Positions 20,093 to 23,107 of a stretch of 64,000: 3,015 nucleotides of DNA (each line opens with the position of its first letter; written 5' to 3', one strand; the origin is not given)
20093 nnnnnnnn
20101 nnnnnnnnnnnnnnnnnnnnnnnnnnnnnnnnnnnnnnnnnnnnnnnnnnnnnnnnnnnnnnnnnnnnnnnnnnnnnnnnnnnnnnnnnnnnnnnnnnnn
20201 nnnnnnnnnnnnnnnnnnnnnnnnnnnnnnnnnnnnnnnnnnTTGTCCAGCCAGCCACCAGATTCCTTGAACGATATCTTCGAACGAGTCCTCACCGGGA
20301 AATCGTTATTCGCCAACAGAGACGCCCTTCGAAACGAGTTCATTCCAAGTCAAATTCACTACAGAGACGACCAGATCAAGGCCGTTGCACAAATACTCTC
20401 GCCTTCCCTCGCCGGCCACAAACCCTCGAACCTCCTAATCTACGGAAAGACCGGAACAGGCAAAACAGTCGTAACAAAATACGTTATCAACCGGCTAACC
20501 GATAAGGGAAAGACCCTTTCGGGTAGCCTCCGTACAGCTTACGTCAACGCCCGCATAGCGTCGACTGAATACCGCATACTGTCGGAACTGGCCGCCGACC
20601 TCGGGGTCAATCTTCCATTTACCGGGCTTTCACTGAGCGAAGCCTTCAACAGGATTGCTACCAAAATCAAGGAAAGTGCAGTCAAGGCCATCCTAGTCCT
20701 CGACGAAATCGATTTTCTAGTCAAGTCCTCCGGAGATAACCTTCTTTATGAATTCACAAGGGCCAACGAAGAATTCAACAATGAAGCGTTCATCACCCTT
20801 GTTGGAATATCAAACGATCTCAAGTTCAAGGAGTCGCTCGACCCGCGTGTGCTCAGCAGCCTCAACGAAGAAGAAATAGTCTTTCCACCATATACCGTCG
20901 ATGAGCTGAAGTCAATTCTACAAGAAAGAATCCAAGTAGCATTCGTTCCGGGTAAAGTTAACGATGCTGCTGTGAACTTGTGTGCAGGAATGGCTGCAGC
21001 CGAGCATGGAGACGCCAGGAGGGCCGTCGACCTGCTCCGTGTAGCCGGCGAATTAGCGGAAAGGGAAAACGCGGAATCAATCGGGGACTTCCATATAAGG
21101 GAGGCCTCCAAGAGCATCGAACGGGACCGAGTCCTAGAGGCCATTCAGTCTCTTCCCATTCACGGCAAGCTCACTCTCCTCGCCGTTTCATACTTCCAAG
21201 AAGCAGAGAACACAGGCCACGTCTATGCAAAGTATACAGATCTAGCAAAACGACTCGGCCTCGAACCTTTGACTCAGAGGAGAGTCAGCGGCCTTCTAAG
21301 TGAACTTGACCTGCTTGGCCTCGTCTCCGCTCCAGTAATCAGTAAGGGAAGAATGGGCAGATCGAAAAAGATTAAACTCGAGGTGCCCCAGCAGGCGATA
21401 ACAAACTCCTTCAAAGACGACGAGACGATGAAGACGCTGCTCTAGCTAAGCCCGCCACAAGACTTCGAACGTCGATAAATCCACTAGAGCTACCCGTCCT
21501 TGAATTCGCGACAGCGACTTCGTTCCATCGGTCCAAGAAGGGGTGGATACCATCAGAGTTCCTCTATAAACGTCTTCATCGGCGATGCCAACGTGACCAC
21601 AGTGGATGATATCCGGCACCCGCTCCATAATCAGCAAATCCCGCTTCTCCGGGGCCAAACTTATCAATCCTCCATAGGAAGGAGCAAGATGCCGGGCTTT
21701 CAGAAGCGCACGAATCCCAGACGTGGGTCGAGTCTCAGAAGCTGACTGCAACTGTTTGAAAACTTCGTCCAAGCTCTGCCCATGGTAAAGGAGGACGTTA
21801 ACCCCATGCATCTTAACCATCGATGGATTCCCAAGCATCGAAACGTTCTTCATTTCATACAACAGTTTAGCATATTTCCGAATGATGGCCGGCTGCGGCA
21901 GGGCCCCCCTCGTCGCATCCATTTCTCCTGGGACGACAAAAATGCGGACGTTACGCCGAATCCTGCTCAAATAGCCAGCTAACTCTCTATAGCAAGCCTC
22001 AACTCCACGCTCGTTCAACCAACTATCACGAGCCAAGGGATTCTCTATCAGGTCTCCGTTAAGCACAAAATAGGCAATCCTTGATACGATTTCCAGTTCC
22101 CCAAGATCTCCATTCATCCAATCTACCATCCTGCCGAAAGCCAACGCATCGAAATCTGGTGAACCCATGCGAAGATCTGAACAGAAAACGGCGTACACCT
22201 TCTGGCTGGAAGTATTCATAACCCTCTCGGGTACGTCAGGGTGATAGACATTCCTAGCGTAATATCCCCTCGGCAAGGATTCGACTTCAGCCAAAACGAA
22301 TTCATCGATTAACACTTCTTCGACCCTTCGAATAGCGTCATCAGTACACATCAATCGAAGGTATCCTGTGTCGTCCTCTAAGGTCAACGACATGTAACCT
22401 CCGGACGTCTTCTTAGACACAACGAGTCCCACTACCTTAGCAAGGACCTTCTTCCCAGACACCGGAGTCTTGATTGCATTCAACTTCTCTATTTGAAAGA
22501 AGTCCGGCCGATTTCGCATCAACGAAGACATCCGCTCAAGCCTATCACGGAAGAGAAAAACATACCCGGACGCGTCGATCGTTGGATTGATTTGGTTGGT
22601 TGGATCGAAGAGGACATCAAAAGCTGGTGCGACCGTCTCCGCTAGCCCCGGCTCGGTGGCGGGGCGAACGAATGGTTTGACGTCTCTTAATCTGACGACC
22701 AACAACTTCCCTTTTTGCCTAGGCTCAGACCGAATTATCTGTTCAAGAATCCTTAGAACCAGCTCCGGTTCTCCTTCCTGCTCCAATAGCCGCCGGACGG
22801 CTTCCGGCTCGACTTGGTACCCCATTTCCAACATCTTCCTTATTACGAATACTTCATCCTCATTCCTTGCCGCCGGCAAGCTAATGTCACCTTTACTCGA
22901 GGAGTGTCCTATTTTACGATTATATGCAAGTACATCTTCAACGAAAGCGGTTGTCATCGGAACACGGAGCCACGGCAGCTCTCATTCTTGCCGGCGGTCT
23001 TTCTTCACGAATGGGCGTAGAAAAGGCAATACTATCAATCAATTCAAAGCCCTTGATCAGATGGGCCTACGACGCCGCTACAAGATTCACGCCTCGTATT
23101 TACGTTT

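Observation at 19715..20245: Probable oriC upstream of cdc6: four ORB elements, all in the same orientation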

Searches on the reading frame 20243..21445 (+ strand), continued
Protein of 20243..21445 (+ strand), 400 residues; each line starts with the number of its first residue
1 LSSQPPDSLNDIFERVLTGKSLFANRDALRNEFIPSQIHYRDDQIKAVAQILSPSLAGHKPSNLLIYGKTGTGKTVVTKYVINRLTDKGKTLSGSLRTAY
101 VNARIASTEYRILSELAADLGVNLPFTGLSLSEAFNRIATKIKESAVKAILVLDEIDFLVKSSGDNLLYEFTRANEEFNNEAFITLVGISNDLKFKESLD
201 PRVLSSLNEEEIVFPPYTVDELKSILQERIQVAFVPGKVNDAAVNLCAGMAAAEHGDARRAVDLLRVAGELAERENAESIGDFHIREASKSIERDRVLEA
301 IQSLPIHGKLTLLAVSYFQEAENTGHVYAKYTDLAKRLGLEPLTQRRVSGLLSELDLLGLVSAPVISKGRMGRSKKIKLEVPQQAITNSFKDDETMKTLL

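Call 26: find_encoding_contigs(protein=P0033, flank=10000, max_places=1)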
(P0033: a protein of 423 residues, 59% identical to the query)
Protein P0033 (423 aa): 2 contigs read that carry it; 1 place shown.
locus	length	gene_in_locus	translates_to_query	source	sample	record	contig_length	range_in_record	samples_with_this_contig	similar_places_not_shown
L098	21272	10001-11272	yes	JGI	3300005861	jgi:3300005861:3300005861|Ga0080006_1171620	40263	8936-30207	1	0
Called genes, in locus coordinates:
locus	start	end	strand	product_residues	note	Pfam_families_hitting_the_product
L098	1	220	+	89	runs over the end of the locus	PF01918:Alba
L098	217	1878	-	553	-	PF09843:DUF2070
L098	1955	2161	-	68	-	PF03911:Sec61_beta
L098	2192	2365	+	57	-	-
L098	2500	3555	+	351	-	PF00155:Aminotran_1_2 (faint), PF00464:SHMT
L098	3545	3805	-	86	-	PF01247:Ribosomal_L35Ae (weak)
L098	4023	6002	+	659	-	PF02629:CoA_binding, PF13380:CoA_binding_2, PF13607:Succ_CoA_lig, PF19045:Ligase_CoA_2 (weak), PF13549:ATP-grasp_5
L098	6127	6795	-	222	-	PF13610:DDE_Tnp_IS240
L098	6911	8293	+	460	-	PF01385:OrfB_IS605, PF07282:Cas12f1-like_TNB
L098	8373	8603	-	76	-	PF01037:AsnC_trans_reg, PF22482:AsnC_trans_reg_3 (weak)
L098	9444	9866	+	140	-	-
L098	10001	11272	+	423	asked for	PF01637:ATPase_2, PF13191:AAA_16, PF13401:AAA_22, PF00004:AAA (weak), PF09848:SLFN-g3_helicase (weak), PF22606:Cdc6-ORC-like_ATPase_lid, PF22703:Cdc6_lid, PF09079:WHD_Cdc6, +1 more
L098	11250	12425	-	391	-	PF04042:DNA_pol_E_B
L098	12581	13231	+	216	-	PF12804:NTP_transf_3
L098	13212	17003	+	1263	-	PF17915:zf_Rg, PF04851:ResIII (faint), PF00270:DEAD, PF01751:Toprim, PF01131:Topoisom_bac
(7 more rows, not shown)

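Call 53: search_solved_structures(query=window:20243-21442:+, max_evalue=1e-10, show_alignments=1)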
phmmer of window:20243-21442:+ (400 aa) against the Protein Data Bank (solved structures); distinct sequences matched with E-value up to 1e-10: 14.
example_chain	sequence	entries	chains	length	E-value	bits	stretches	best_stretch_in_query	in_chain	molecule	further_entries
2v1u_A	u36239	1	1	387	5.4e-107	361.5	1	21-397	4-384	CELL DIVISION CONTROL PROTEIN 6 HOMOLOG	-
2qby_A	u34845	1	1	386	8.9e-106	357.5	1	20-393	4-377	Cell division control protein 6 homolog 1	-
2qby_B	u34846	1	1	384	1.9e-54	188.6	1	37-388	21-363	Cell division control protein 6 homolog 3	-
1fnn_A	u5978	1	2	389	4e-22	82.3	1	31-370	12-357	CELL DIVISION CONTROL PROTEIN 6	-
8rwv_F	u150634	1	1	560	1.7e-19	73.7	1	29-275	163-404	Cell division control protein 6 homolog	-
8s0e_G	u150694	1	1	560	1.9e-19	73.5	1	29-275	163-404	Cell division control protein 6 homolog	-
1w5s_A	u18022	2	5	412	9.6e-19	71.2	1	21-379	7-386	ORIGIN RECOGNITION COMPLEX SUBUNIT 2 ORC2 | ORC2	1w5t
7jgr_G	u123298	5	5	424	1.5e-14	57.3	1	29-288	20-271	Cell division control protein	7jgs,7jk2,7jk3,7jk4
5uj7_A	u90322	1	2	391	2.3e-12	50.2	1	29-392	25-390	Origin recognition complex subunit 1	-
7jpo_A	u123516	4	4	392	2.3e-12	50.2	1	29-392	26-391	Origin recognition complex subunit 1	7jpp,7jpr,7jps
5ujm_A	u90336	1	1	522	5.7e-12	48.9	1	29-392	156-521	Origin recognition complex subunit 1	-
7ctf_A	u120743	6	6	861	2e-11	47.1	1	29-392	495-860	Origin recognition complex subunit 1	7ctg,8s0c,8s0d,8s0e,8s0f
8rwv_A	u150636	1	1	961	2.5e-11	46.8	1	29-392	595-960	Origin recognition complex subunit 1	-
4xgc_A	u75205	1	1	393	9.5e-11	44.9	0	22-315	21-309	Origin recognition complex subunit 1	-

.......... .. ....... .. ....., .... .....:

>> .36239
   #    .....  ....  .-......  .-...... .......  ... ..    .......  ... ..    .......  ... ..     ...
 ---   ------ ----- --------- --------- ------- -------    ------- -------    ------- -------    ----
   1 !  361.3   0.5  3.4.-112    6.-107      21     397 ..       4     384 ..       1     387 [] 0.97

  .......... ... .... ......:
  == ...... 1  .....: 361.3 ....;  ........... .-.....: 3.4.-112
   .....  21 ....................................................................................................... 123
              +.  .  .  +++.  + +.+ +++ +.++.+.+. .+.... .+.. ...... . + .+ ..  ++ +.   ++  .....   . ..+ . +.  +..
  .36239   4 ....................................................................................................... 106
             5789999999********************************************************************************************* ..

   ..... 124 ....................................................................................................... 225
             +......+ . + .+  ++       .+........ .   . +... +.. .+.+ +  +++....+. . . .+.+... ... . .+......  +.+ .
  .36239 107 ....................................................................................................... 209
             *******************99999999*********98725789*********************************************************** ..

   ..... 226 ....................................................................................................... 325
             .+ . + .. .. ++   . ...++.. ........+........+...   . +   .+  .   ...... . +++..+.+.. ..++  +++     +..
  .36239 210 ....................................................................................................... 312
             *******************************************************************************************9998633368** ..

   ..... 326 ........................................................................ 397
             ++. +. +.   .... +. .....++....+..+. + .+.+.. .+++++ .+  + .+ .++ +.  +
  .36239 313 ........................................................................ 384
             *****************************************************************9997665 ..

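Call 75: search_protein_families(library=ncbifam, proteins=[window:20243-21445:+], max_evalue=1)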
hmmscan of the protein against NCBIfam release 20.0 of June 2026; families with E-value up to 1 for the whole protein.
window:20243-21445:+ (400 aa): 38 families (the best 25 are shown)
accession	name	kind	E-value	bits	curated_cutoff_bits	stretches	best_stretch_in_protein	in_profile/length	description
NF001625.0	PRK00411.1-3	equivalog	2.9e-132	441.3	501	1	7-399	5-402/415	ORC1-type DNA replication protein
TIGR02928.1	TIGR02928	subfamily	1.2e-118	396.2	181.3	1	22-379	1-366/366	orc1/cdc6 family replication initiation protein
NF001624.0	PRK00411.1-2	subfamily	2.2e-63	214.4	354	1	19-389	10-371/374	ORC1-type DNA replication protein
NF001623.0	PRK00411.1-1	equivalog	6.8e-60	202.9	311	1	8-386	3-394/411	ORC1-type DNA replication protein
NF001626.0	PRK00411.1-5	equivalog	1.9e-44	152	417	1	19-388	13-372/374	ORC1-type DNA replication protein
NF005304.0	PRK06835.1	equivalog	0.00037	19.7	215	1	56-91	179-213/330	ATP-binding protein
NF008167.0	PRK10917.2-1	equivalog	0.003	15.7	995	1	44-90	288-334/744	ATP-dependent DNA helicase RecG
TIGR02881.1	spore_V_K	equivalog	0.0031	16.6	422.95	1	150-230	108-191/261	stage V sporulation protein K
TIGR03689.1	pup_AAA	equivalog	0.0038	16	504.75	1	60-102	215-256/512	proteasome ATPase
NF005992.0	PRK08116.1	subfamily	0.0041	16.3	189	1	62-90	113-143/269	hypothetical protein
NF047389.1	ATPase_Sll1717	subfamily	0.0047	16.1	75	0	60-226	28-178/454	P-loop ATPase, Sll1717 family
NF042934.1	cis_reg_atten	domain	0.0048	16.5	27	1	258-269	5-16/19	putative leader peptide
TIGR02902.1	spore_lonB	equivalog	0.0054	15.4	723.3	1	50-84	75-109/531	ATP-dependent protease LonB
TIGR01618.1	phage_P_loop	hypoth_equivalog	0.0073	16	138.75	1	60-81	11-32/220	phage nucleotide-binding protein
NF042959.1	IteA_antiphage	equivalog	0.0075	15.5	510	1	60-86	124-150/367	anti-phage ATPase IteA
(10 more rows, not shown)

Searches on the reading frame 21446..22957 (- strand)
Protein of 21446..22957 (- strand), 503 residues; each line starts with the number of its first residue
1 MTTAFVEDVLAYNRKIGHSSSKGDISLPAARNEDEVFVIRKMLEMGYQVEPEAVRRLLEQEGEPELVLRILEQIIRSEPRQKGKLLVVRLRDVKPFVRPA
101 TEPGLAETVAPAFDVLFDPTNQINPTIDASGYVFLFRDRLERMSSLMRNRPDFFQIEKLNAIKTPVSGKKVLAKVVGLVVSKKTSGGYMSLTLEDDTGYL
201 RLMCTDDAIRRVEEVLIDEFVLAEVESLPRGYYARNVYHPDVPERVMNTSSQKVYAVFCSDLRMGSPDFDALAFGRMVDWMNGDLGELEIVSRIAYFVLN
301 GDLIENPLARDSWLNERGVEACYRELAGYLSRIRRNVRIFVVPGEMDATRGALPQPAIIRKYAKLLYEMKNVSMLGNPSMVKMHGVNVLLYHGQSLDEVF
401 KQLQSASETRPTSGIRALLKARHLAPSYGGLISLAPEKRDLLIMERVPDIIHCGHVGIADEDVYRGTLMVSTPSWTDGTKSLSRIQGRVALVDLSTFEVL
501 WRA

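Call 7: search_protein_families(library=pfam, proteins=[window:21446-22957:-], max_evalue=0.01)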
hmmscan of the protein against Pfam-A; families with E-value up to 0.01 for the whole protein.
window:21446-22957:- (503 aa): 3 families
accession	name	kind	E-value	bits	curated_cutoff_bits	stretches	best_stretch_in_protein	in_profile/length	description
PF04042.21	DNA_pol_E_B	-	3e-18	66.4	29.1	1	257-454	2-202/210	DNA polymerase alpha/epsilon subunit B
PF01336.31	tRNA_anti-codon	-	7.6e-06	26.2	27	1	174-218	2-48/75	OB-fold nucleic acid binding domain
PF00149.33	Metallophos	-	0.0079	17.1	21.5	0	292-456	29-188/191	Calcineurin-like phosphoesterase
